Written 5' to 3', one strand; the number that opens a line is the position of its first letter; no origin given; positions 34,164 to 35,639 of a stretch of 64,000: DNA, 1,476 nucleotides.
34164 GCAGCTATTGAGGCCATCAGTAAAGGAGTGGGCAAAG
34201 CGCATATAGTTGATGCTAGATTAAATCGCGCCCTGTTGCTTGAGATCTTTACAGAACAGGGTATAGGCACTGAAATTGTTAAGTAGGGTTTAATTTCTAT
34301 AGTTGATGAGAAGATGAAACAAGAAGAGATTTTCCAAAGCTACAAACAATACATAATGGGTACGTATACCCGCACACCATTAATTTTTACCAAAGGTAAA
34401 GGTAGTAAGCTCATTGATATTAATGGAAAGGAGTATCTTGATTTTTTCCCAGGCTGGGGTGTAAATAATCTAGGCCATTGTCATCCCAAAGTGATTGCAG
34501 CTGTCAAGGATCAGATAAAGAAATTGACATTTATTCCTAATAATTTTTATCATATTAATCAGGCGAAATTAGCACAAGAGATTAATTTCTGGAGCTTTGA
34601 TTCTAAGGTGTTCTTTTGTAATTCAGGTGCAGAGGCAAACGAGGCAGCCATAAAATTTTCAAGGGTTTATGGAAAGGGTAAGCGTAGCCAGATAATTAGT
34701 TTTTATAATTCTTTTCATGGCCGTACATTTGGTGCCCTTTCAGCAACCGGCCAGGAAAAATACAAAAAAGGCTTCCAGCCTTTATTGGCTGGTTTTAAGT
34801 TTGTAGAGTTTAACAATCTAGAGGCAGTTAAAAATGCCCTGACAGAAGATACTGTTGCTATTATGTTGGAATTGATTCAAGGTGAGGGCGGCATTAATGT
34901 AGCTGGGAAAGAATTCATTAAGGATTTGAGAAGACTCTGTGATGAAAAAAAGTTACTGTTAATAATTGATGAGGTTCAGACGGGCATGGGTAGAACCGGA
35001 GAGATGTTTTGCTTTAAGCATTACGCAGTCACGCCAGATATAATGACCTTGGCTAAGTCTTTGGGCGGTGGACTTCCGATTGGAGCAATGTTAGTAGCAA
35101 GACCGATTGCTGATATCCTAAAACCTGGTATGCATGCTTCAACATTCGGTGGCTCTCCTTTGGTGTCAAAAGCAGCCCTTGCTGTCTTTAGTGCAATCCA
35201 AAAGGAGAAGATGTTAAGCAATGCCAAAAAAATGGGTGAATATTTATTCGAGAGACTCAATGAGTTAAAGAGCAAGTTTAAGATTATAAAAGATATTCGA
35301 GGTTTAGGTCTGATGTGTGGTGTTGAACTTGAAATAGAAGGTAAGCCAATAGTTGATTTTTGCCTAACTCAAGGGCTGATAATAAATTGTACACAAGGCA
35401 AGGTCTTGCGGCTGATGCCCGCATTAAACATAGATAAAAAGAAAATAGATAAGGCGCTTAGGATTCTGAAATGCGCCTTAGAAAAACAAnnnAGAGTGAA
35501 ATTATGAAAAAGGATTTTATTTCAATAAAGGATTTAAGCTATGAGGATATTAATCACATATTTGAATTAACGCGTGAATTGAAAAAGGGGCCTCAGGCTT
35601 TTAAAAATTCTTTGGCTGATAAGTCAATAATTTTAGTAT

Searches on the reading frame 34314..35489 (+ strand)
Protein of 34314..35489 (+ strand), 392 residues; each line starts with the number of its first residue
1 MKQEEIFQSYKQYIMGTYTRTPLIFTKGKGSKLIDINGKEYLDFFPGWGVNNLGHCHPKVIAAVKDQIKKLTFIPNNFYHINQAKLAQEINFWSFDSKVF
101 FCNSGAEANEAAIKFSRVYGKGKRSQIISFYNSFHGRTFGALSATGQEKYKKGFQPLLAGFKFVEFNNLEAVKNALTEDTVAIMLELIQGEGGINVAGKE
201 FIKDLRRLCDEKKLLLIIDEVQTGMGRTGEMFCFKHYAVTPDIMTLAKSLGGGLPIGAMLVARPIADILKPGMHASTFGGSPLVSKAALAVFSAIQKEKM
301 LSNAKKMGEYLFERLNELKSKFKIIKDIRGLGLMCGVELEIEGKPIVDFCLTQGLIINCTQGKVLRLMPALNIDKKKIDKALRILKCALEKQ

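Call 20: find_encoding_contigs(protein=window:34314-35489:+, flank=10000, max_places=1)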
Protein window:34314-35489:+ (392 aa): 5 contigs read that carry it; 1 place shown.
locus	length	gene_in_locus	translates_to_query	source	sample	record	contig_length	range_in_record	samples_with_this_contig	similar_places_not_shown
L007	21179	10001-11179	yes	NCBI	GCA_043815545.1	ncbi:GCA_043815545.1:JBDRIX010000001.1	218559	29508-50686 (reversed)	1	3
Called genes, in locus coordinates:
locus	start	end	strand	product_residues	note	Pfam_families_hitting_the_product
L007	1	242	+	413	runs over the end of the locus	PF00109:ketoacyl-synt, PF02801:Ketoacyl-synt_C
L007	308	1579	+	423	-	PF00330:Aconitase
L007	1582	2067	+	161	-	PF00694:Aconitase_C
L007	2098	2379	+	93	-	PF20660:DUF6812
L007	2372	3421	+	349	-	PF00180:Iso_dh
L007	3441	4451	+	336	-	PF01118:Semialdhyde_dh, PF02774:Semialdhyde_dhC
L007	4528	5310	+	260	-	PF01416:PseudoU_synth_1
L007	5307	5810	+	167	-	-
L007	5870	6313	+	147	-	PF00572:Ribosomal_L13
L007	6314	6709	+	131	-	PF00380:Ribosomal_S9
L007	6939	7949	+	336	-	PF01118:Semialdhyde_dh, PF03807:F420_oxidored (weak), PF02774:Semialdhyde_dhC, PF22698:Semialdhyde_dhC_1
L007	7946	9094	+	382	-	PF01960:ArgJ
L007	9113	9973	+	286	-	PF00696:AA_kinase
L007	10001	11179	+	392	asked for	PF00202:Aminotran_3, PF00155:Aminotran_1_2 (weak)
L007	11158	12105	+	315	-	PF02729:OTCace_N, PF00185:OTCace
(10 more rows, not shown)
